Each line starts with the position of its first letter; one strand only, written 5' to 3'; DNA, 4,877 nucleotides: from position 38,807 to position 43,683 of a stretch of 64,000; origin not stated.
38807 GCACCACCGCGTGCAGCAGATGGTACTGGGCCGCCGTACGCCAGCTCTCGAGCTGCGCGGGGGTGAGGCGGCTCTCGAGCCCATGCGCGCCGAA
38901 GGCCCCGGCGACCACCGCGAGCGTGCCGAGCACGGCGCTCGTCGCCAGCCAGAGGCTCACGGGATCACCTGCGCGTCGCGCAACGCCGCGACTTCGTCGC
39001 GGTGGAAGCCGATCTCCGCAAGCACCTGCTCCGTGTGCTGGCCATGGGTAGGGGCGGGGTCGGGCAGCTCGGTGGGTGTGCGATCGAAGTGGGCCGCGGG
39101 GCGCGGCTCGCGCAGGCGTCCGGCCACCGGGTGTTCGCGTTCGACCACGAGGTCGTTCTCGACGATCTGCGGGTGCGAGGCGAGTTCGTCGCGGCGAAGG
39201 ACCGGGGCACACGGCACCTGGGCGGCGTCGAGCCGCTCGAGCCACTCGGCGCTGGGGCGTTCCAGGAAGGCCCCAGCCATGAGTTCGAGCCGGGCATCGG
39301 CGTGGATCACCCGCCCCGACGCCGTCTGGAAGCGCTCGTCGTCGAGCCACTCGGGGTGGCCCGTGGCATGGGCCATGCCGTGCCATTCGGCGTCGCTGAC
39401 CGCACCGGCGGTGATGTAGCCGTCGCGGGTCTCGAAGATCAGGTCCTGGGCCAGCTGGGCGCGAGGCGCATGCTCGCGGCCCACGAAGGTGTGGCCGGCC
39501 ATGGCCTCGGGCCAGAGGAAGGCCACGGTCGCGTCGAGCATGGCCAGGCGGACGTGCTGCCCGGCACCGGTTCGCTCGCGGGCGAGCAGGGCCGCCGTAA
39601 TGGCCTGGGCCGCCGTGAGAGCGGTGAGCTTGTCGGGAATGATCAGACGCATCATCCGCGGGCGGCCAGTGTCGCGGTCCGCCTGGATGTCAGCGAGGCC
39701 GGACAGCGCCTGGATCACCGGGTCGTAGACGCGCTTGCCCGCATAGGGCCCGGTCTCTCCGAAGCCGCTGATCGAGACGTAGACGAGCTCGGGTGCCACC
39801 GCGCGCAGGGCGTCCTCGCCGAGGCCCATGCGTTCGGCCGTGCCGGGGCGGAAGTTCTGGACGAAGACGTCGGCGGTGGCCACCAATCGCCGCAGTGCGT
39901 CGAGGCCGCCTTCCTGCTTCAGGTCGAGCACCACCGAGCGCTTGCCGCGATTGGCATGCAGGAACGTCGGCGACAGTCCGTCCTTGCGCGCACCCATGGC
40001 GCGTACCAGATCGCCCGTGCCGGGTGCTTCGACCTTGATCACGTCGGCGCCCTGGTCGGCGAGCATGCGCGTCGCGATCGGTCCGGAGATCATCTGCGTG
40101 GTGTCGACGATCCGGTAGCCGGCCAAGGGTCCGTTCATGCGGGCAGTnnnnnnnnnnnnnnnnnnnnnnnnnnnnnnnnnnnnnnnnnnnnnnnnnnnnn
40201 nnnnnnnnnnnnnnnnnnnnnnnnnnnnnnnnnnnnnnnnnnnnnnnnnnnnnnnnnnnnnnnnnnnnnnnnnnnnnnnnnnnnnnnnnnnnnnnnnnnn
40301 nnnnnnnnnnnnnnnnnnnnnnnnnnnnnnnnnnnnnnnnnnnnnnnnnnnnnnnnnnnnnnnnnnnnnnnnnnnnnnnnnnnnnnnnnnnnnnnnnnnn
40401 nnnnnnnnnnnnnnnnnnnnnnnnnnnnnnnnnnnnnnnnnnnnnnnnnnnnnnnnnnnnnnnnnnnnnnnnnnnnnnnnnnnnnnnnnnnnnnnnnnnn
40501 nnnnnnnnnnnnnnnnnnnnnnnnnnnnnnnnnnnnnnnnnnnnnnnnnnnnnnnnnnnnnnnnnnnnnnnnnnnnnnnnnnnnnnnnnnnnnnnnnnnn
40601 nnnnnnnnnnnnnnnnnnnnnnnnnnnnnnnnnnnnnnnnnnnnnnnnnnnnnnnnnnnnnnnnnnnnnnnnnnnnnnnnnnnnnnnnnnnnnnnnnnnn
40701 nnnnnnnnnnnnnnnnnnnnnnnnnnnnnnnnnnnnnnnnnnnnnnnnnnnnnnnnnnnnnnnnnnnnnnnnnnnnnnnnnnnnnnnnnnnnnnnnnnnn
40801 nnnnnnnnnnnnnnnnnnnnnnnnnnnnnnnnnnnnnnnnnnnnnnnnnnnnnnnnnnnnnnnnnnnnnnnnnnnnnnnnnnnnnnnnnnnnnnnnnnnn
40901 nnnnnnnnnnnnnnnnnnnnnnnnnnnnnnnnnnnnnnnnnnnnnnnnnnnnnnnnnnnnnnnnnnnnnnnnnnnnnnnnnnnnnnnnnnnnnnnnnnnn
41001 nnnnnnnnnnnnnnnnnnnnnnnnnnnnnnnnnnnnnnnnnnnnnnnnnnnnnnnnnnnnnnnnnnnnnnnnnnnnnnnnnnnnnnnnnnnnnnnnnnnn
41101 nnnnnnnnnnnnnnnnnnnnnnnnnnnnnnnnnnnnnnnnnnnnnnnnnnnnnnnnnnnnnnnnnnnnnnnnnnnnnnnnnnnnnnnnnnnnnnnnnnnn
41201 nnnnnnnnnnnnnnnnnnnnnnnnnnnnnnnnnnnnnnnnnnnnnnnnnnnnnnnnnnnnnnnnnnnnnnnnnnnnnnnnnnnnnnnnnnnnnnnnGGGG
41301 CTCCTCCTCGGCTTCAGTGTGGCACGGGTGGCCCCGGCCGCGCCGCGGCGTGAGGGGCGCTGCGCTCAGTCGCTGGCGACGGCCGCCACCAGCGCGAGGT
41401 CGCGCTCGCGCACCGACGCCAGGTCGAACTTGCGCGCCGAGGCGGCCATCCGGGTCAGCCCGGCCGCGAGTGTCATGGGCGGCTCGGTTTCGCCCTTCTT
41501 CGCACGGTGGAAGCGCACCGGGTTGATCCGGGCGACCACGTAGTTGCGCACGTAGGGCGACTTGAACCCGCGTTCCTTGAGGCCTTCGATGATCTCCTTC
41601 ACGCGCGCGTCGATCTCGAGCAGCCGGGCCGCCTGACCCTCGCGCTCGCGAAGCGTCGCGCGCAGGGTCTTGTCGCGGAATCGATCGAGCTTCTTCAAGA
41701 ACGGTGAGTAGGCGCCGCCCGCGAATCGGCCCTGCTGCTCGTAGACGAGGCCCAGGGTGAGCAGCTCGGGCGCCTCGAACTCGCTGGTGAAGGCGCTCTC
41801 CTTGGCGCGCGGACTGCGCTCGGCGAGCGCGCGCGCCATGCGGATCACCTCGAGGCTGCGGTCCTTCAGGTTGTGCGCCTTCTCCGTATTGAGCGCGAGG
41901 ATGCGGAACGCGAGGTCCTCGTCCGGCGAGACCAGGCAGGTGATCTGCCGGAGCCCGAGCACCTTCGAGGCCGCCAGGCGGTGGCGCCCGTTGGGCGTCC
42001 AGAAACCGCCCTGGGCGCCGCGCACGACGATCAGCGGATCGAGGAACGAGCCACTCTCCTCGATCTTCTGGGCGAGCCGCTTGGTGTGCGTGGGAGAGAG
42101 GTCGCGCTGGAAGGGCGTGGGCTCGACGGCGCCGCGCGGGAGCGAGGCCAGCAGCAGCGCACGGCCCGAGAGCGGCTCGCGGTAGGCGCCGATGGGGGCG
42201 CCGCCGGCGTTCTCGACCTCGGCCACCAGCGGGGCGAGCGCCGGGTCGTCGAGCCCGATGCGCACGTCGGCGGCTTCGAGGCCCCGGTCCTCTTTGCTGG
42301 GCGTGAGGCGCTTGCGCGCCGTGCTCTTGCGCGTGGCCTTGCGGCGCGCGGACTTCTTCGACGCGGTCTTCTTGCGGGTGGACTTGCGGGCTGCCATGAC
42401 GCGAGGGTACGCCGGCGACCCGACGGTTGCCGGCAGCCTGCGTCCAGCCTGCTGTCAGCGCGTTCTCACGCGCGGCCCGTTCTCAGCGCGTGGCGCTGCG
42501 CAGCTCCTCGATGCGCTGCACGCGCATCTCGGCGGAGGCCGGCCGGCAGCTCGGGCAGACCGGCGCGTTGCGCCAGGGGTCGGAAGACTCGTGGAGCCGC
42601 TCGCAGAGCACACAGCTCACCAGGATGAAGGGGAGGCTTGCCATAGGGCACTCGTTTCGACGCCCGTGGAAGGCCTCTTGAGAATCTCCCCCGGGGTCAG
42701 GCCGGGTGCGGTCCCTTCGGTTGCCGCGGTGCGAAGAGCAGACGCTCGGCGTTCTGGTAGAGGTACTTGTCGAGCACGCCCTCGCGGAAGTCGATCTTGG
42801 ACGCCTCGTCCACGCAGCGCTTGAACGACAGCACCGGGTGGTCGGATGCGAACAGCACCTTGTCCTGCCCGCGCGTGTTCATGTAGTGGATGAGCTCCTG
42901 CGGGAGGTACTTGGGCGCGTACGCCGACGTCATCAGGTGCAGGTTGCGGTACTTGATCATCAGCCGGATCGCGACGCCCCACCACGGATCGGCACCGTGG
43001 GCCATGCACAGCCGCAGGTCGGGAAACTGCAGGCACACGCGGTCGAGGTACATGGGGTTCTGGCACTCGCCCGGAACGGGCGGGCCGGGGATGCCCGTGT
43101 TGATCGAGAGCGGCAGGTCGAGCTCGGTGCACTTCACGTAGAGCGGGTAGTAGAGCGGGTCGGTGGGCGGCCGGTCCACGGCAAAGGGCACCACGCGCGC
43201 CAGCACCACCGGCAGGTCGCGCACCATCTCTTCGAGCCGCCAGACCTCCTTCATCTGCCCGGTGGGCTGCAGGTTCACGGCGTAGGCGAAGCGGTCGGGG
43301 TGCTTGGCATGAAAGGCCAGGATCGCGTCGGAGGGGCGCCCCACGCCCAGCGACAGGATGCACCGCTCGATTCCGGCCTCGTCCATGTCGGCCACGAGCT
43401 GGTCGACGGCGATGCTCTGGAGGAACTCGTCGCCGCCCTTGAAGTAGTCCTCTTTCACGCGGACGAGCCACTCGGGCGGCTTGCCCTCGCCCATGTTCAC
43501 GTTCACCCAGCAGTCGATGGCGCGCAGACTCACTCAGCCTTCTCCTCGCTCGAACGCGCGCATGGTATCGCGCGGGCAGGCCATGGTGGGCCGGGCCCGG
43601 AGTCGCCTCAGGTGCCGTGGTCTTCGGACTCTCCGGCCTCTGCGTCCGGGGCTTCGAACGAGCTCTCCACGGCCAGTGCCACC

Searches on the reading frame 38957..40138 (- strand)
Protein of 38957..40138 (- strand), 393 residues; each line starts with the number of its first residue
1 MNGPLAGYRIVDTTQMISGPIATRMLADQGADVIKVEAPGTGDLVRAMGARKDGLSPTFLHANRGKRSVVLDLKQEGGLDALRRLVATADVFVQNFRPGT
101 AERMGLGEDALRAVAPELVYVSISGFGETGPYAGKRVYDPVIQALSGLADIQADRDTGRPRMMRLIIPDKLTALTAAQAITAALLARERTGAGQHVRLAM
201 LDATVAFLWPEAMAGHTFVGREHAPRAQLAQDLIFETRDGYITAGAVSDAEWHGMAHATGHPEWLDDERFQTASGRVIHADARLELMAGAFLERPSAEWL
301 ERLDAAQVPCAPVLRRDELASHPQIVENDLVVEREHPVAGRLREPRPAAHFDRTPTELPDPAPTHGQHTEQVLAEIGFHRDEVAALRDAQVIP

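Call 64: search_protein_families(library=pfam, proteins=[window:38957-40138:-], max_evalue=0.0001)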
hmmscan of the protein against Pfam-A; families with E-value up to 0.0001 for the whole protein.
window:38957-40138:- (393 aa): 1 family
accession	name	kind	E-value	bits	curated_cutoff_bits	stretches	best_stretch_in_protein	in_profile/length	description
PF02515.22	CoA_transf_3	-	1.4e-110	370.3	23.3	1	5-369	1-366/366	CoA-transferase family III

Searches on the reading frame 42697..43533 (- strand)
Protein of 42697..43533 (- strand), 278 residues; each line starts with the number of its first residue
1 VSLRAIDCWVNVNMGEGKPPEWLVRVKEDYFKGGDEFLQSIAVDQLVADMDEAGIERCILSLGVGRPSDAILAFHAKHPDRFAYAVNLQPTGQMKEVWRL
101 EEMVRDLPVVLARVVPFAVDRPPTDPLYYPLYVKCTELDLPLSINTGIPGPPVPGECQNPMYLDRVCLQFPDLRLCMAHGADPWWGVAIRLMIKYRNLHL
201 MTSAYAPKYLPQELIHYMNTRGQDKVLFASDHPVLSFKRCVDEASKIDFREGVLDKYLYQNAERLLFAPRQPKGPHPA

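Call 64: search_protein_families(library=pfam, proteins=[window:42697-43533:-], max_evalue=0.0001)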
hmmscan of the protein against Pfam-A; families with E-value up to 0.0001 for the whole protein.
window:42697-43533:- (278 aa): 1 family
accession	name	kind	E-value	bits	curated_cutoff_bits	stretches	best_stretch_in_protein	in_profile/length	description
PF04909.20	Amidohydro_2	-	6.4e-32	111.9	26.4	1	16-266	18-287/289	Amidohydrolase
